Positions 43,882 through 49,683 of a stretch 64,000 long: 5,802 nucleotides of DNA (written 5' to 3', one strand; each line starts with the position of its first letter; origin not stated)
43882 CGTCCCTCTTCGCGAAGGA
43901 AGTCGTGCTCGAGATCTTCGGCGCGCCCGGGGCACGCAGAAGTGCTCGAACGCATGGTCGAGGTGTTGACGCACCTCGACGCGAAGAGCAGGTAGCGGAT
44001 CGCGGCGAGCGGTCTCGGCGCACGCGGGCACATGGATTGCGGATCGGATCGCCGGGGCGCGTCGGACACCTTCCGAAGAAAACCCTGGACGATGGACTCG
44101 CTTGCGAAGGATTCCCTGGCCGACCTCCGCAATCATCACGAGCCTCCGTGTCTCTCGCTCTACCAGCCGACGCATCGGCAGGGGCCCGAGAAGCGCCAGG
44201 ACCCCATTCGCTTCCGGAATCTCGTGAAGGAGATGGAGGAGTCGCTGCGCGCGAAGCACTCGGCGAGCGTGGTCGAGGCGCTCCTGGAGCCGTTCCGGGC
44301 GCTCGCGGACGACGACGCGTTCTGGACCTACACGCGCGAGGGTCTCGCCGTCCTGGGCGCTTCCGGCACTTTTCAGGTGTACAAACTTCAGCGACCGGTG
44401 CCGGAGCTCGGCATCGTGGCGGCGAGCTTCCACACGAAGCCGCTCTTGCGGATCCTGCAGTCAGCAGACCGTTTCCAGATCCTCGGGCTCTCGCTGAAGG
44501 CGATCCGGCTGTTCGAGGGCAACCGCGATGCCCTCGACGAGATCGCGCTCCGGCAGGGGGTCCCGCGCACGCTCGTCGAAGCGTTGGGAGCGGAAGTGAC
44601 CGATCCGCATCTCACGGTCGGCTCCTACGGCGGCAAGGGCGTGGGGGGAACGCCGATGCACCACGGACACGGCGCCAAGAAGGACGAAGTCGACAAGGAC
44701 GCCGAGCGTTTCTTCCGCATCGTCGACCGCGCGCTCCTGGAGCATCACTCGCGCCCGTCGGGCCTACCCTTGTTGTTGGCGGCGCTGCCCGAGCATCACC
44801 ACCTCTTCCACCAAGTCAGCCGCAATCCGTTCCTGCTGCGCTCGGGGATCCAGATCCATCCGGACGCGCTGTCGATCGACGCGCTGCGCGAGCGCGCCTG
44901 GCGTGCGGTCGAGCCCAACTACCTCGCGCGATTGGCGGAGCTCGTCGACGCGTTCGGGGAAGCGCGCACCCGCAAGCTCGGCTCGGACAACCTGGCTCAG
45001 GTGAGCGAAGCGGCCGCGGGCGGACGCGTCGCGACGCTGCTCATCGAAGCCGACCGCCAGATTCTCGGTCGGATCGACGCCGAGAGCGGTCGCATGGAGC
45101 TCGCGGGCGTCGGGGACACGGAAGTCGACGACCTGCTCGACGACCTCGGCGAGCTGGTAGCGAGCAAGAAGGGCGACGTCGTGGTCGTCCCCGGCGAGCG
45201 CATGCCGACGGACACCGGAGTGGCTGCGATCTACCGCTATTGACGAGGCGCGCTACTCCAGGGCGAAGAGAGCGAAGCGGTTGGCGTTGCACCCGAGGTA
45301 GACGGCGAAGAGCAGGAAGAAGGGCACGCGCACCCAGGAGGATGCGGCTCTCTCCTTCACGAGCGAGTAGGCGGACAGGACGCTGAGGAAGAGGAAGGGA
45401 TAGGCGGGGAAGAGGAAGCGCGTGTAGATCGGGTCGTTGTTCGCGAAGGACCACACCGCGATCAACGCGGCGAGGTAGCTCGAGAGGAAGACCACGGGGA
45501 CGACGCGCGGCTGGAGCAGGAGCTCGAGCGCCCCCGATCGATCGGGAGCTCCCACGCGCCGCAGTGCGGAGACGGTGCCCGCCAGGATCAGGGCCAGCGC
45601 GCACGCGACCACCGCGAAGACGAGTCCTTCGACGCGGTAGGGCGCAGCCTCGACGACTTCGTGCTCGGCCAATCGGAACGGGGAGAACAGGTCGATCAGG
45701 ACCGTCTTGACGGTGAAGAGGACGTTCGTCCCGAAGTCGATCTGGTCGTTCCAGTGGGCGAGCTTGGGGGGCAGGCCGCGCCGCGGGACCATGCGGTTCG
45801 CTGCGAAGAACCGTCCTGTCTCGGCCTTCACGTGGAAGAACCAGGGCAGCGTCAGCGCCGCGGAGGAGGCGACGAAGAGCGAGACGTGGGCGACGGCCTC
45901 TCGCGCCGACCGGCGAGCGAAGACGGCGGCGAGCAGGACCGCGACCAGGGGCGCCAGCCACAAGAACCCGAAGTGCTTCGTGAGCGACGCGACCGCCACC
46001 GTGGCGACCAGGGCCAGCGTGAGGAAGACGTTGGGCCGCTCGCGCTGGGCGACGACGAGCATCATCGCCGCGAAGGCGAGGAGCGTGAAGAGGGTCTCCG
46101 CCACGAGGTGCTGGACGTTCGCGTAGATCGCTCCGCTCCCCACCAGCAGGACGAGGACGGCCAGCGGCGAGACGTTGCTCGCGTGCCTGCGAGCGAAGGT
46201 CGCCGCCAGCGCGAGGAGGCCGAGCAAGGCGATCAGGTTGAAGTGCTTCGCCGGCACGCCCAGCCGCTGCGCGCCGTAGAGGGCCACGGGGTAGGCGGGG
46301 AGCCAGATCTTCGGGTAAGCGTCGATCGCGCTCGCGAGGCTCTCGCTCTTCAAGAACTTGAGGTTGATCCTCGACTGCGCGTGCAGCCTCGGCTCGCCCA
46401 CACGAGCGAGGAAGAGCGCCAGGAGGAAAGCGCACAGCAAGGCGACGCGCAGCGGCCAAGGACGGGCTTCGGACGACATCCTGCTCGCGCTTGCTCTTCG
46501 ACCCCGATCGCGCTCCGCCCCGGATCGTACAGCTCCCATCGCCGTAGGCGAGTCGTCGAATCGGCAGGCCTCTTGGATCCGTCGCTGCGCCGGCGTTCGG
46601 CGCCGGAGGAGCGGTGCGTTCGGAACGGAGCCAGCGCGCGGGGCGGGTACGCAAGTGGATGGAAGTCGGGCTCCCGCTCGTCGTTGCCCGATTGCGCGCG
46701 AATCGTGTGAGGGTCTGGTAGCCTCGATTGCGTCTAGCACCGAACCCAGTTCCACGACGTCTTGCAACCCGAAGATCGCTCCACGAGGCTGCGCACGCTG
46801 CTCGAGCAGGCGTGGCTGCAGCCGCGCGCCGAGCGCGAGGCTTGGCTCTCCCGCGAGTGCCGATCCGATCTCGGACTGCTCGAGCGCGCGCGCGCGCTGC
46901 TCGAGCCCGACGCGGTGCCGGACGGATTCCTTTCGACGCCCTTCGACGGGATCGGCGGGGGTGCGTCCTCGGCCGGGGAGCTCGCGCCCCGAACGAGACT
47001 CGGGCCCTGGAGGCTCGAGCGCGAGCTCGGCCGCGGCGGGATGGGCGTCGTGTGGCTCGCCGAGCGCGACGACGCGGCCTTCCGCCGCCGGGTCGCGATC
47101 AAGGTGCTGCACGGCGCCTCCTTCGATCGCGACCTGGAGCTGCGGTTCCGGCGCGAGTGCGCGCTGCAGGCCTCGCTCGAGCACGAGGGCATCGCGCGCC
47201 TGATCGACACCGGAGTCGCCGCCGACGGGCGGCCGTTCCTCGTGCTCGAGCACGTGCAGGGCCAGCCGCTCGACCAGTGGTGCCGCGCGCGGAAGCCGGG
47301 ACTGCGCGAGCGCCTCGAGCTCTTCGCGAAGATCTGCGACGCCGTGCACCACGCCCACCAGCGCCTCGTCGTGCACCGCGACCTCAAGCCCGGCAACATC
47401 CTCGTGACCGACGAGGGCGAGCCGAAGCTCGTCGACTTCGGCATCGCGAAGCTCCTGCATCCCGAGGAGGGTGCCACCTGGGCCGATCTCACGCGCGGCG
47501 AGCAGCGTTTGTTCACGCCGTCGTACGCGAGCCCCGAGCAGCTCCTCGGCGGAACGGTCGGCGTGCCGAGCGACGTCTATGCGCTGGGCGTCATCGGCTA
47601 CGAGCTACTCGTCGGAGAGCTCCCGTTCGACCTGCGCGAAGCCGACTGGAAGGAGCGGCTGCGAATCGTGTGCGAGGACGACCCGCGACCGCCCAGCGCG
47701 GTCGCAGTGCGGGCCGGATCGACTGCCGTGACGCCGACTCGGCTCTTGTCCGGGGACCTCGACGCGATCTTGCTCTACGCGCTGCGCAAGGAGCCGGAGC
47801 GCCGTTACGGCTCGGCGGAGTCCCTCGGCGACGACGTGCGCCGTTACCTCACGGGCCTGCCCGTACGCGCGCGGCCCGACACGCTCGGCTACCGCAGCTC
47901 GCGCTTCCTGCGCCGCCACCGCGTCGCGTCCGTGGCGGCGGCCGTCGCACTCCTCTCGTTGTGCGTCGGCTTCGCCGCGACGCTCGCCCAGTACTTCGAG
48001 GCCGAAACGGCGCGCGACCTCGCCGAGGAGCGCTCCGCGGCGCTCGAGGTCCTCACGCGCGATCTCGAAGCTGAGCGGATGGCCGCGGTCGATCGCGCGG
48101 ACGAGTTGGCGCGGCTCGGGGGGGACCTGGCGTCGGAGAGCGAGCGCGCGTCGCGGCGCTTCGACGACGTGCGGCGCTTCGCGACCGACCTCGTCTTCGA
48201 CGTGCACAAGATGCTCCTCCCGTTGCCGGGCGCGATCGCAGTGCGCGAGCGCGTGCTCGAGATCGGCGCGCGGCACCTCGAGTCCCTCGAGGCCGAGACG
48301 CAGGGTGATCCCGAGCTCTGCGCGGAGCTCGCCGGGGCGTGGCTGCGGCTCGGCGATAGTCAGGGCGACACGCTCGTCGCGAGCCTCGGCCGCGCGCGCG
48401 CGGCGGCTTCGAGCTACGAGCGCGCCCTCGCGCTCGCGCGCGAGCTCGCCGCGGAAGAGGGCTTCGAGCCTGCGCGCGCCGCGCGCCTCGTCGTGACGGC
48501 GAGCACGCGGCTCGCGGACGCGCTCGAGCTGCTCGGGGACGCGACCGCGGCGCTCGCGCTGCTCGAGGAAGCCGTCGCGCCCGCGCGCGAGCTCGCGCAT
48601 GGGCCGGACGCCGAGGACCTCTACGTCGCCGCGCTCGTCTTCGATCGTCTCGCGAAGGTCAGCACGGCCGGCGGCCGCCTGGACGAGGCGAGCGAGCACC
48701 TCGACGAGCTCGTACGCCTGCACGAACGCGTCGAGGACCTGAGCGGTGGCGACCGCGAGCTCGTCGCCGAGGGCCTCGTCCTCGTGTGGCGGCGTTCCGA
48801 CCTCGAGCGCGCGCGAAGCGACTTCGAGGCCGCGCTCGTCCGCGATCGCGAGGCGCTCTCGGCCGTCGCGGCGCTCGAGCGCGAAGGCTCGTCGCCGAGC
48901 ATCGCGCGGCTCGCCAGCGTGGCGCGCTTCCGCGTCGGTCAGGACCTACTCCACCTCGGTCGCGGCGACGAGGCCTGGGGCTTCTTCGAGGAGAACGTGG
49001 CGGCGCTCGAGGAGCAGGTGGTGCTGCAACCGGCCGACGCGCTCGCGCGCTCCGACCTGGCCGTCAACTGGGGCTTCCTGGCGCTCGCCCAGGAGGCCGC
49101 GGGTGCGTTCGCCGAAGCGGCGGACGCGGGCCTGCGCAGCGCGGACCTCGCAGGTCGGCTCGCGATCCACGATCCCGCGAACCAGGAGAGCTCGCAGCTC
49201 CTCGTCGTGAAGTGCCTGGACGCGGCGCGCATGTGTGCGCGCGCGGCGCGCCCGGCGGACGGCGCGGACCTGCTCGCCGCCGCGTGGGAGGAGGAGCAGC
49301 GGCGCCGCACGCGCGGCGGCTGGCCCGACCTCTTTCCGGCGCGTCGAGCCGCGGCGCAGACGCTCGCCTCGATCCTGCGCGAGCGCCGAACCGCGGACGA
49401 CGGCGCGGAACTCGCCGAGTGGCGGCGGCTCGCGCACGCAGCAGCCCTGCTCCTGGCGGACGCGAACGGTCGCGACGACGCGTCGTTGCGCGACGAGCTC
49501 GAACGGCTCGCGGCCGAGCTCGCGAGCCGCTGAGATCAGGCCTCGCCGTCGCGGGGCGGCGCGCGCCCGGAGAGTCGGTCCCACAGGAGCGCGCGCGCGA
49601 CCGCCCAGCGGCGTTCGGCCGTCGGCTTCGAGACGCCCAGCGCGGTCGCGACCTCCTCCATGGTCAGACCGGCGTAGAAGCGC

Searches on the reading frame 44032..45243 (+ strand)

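Call 80: search_protein_families(library=pfam, proteins=[window:44032-45243:+], max_evalue=0.00001)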
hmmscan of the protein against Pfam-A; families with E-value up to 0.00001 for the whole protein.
window:44032-45243:+ (403 aa): 5 families
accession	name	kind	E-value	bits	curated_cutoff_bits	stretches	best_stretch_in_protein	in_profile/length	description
PF18845.6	baeRF_family3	-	4.2e-49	167.6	31.5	1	147-332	1-168/168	Bacterial archaeo-eukaryotic release factor family 3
PF18848.6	baeRF_family6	-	2.7e-31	109.4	27.5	1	147-294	2-148/149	Bacterial archaeo-eukaryotic release factor family 6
PF18849.6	baeRF_family7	-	6.1e-19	69.1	27.2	1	148-295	1-144/144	Bacterial archaeo-eukaryotic release factor family 7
PF18851.6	baeRF_family8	-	9.6e-13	48.7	27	1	150-300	6-140/141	Bacterial archaeo-eukaryotic release factor family 8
PF18855.6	baeRF_family11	-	1.1e-09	39.2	27.2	1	150-291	6-131/139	Bacterial archaeo-eukaryotic release factor family 11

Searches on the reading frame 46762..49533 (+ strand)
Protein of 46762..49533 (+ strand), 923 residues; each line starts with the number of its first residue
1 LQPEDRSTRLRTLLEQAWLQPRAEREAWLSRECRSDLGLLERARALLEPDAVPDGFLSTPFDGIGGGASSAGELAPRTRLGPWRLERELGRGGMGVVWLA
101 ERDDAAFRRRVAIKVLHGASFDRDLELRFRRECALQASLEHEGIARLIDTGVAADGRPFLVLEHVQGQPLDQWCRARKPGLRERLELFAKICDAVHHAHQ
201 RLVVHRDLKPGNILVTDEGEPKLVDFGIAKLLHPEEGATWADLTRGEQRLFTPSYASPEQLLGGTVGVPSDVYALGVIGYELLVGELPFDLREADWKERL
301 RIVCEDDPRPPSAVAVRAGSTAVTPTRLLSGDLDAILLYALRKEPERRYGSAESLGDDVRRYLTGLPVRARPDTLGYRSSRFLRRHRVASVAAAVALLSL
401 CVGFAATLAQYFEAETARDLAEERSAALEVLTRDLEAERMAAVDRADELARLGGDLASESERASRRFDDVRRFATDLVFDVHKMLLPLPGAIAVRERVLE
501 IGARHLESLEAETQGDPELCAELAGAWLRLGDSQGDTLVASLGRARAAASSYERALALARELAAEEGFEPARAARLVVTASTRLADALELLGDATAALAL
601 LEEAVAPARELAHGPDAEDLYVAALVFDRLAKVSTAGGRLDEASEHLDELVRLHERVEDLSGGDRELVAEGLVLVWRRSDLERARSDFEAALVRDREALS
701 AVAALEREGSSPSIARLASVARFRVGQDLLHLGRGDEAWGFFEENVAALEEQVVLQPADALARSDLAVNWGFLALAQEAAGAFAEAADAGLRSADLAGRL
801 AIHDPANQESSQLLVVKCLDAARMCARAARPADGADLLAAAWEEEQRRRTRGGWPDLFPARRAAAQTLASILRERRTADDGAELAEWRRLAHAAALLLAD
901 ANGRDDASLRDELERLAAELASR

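Call 46: search_protein_families(library=pfam, proteins=[window:46762-49533:+], max_evalue=0.00001)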
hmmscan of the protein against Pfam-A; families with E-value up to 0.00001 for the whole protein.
window:46762-49533:+ (923 aa): 2 families
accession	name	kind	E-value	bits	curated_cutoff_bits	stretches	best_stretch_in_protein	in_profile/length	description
PF00069.31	Pkinase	-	7e-39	134.2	31.7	1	84-354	2-257/263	Protein kinase domain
PF07714.23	PK_Tyr_Ser-Thr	-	6.2e-26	91.7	23.1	1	85-290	3-206/258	Protein tyrosine and serine/threonine kinase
